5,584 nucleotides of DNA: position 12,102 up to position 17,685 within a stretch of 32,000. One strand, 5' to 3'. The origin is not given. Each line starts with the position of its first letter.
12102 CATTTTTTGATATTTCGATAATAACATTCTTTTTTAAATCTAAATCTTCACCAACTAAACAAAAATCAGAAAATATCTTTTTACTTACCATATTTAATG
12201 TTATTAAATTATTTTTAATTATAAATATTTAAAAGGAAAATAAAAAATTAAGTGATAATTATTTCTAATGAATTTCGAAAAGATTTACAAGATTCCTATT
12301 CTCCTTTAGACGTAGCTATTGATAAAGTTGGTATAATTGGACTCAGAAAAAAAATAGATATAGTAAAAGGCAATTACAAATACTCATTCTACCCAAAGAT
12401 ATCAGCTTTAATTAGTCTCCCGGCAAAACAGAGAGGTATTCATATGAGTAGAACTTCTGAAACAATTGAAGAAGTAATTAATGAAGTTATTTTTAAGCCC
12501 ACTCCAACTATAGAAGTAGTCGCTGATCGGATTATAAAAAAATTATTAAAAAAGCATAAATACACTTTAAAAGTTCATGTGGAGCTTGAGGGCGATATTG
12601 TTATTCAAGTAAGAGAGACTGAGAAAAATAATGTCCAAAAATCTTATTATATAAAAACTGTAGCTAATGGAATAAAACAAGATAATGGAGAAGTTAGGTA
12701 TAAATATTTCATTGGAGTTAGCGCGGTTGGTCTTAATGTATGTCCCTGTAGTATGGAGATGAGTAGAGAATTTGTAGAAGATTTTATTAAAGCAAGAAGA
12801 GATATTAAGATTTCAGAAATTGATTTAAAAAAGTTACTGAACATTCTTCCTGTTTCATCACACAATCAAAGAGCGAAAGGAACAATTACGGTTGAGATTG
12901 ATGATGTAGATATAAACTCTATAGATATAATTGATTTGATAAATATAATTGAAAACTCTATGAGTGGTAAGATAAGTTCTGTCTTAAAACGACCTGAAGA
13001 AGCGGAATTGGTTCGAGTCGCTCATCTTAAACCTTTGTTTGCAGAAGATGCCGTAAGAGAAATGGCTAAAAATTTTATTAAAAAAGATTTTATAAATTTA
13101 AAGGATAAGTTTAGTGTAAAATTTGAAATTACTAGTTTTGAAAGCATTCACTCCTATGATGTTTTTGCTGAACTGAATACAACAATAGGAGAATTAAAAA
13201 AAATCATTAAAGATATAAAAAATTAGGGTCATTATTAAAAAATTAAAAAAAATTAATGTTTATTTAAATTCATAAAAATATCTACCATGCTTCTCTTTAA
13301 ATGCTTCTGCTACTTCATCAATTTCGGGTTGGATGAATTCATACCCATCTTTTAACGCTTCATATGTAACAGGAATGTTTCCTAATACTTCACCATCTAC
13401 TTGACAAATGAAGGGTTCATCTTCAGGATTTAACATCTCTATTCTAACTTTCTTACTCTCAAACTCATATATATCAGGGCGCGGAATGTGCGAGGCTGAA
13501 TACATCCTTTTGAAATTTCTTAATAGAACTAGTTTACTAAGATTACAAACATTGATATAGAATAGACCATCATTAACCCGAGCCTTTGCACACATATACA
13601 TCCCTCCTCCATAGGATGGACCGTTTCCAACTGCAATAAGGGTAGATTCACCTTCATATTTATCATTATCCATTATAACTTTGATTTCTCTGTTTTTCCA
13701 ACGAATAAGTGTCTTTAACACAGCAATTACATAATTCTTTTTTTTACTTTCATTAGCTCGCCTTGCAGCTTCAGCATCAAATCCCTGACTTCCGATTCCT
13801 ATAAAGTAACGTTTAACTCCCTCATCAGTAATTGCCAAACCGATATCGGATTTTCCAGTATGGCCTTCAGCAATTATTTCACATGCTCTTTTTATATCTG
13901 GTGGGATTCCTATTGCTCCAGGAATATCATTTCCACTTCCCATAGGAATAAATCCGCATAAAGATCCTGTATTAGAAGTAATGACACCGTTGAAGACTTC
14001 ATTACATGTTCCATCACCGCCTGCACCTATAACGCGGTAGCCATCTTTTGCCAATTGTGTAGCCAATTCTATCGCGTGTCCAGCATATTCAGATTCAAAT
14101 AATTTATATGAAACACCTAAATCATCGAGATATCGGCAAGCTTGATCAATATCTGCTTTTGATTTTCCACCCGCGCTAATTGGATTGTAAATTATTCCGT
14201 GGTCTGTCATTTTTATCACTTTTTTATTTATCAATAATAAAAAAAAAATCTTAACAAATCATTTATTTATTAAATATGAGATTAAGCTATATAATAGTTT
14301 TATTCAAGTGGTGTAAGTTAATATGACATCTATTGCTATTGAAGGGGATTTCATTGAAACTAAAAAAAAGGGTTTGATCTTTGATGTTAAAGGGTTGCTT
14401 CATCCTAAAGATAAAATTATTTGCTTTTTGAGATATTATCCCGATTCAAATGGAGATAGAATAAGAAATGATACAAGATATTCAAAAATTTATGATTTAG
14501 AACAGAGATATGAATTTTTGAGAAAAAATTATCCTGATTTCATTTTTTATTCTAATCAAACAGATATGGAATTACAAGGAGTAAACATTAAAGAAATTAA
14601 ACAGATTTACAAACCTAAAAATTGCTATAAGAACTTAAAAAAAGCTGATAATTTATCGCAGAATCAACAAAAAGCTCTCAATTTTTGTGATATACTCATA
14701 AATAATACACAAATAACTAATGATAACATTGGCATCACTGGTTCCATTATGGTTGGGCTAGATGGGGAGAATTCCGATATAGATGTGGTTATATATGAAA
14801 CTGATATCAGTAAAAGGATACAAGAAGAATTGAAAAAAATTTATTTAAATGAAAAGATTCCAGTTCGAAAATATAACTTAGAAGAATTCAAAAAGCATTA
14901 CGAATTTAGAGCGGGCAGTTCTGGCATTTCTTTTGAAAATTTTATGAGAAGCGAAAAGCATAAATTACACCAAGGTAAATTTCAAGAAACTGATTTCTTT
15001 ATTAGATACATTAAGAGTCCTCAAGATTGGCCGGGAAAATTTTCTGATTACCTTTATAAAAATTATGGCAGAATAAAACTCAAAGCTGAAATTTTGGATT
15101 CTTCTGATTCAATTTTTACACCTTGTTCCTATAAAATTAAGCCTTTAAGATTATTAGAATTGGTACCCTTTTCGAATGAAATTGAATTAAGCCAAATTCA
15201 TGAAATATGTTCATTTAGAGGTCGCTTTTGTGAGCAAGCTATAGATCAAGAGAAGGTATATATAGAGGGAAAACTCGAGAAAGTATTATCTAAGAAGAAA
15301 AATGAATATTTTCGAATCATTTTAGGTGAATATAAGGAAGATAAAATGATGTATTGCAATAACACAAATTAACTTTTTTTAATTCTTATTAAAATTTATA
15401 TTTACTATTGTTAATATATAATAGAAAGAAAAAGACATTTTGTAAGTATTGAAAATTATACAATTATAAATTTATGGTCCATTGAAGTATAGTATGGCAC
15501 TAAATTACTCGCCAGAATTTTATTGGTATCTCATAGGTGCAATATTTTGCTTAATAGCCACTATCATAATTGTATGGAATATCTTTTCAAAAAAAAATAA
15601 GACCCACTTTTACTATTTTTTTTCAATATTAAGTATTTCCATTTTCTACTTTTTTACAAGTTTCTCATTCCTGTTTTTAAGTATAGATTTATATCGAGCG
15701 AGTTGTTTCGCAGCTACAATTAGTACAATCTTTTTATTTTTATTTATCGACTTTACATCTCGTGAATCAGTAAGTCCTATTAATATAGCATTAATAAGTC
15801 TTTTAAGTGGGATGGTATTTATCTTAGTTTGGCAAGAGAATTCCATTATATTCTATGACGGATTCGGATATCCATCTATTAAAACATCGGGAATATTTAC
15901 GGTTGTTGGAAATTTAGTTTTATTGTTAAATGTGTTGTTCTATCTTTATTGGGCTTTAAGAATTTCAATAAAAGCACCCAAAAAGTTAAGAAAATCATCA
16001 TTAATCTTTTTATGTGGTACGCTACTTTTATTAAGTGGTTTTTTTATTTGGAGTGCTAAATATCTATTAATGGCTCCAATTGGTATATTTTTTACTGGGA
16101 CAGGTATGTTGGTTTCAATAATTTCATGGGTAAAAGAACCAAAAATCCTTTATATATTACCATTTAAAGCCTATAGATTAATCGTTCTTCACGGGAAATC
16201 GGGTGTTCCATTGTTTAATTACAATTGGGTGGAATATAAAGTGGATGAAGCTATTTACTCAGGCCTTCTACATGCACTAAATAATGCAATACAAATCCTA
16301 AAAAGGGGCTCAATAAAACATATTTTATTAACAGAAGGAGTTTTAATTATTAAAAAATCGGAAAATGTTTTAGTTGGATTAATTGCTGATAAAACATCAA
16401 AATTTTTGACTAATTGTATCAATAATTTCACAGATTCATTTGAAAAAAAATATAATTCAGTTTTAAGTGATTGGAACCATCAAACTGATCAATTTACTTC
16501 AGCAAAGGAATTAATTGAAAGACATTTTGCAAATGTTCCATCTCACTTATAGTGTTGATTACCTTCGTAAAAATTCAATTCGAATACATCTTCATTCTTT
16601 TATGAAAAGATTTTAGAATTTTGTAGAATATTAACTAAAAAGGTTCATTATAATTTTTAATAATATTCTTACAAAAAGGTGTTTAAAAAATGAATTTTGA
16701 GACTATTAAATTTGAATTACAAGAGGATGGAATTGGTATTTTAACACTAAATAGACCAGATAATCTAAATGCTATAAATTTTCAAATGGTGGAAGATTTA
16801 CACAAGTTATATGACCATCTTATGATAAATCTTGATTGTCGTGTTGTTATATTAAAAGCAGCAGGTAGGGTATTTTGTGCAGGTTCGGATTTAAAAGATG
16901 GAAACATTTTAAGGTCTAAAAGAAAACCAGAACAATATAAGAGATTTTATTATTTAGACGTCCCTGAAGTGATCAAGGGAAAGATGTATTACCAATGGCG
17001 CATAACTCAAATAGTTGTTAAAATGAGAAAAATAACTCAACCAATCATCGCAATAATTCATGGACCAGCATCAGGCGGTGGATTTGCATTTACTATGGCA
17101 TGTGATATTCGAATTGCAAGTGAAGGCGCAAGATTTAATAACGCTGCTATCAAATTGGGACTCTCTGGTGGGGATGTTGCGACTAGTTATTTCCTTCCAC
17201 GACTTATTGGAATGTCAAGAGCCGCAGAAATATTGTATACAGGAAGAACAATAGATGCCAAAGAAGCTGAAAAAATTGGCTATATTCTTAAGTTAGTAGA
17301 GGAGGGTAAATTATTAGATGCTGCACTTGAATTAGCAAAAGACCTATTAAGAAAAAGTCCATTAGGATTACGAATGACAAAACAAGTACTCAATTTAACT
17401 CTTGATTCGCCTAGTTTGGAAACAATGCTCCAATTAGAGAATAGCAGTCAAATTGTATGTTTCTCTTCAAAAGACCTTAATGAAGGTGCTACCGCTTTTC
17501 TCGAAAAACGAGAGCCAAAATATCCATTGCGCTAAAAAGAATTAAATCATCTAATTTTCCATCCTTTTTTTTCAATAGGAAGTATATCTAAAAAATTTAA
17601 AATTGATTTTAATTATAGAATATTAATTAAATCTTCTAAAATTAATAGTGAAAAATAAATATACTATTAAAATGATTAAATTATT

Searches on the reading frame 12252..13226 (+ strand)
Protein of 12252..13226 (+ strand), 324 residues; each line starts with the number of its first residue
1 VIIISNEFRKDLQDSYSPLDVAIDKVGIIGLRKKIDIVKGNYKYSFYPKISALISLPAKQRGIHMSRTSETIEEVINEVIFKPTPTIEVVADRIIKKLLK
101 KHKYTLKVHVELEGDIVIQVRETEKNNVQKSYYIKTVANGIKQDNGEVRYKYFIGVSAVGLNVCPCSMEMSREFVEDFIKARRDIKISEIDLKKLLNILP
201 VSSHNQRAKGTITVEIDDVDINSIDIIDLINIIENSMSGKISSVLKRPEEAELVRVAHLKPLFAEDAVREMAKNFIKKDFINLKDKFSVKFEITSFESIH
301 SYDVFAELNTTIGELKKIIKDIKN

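Call 25: search_protein_families(library=pfam, proteins=[window:12252-13226:+], max_evalue=0.001)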
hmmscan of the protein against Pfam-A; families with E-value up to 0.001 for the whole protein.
window:12252-13226:+ (324 aa): 1 family
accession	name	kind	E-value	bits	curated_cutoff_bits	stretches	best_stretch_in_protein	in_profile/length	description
PF02649.19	GCHY-1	-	1.9e-57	195.2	25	1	10-306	2-260/260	Type I GTP cyclohydrolase folE2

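Call 60: search_protein_families(library=ncbifam, proteins=[window:12252-13226:+], max_evalue=0.00001)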
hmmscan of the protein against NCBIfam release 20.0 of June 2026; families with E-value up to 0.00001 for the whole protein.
window:12252-13226:+ (324 aa): 3 families
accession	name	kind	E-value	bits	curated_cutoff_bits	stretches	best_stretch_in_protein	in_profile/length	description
TIGR00294.2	TIGR00294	equivalog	1.1e-69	235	220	1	11-319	2-301/302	GTP cyclohydrolase MptA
NF010200.1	PRK13674.1-1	equivalog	2.6e-38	132.1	215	1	10-308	1-268/270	GTP cyclohydrolase FolE2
NF010204.0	PRK13675.1-1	equivalog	1.2e-22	80.6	468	2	16-169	9-162/267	GTP cyclohydrolase IV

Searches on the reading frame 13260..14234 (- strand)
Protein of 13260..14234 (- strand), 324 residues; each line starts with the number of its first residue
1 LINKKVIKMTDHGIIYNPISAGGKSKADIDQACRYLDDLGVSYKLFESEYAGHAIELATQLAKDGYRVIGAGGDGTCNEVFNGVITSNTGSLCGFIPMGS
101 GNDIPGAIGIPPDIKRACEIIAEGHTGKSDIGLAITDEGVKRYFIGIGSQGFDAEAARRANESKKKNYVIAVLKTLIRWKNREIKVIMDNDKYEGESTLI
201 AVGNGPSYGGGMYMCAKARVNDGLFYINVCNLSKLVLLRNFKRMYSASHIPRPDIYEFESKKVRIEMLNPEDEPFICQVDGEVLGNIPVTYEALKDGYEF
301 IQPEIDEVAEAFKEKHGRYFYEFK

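Call 25: search_protein_families(library=pfam, proteins=[window:13260-14234:-], max_evalue=0.001)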
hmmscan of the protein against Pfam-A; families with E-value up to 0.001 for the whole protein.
window:13260-14234:- (324 aa): 2 families
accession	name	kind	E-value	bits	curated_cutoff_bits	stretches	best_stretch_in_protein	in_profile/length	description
PF19279.4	YegS_C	-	1.5e-27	96.7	27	1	149-293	4-149/158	YegS C-terminal NAD kinase beta sandwich-like domain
PF00781.29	DAGK_cat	-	3.9e-27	94.8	23.6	1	14-132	4-123/125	Diacylglycerol kinase catalytic domain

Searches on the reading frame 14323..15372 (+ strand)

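Call 25: search_protein_families(library=pfam, proteins=[window:14323-15372:+], max_evalue=0.001)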
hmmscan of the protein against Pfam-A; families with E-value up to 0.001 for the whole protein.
window:14323-15372:+ (349 aa): 1 family
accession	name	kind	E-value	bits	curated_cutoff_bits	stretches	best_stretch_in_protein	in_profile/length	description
PF01909.29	NTP_transf_2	-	0.0002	22.1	21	1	133-186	14-71/93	Nucleotidyltransferase domain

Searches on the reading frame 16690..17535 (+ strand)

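Call 25: search_protein_families(library=pfam, proteins=[window:16690-17535:+], max_evalue=0.001)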
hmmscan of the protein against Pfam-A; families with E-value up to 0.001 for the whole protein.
window:16690-17535:+ (281 aa): 2 families
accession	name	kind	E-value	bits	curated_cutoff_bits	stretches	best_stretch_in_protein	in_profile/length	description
PF00378.25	ECH_1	-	2.3e-50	171.7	27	1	12-278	3-248/251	Enoyl-CoA hydratase/isomerase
PF16113.10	ECH_2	-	1.3e-33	117.4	27.2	2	15-208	1-177/335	Enoyl-CoA hydratase/isomerase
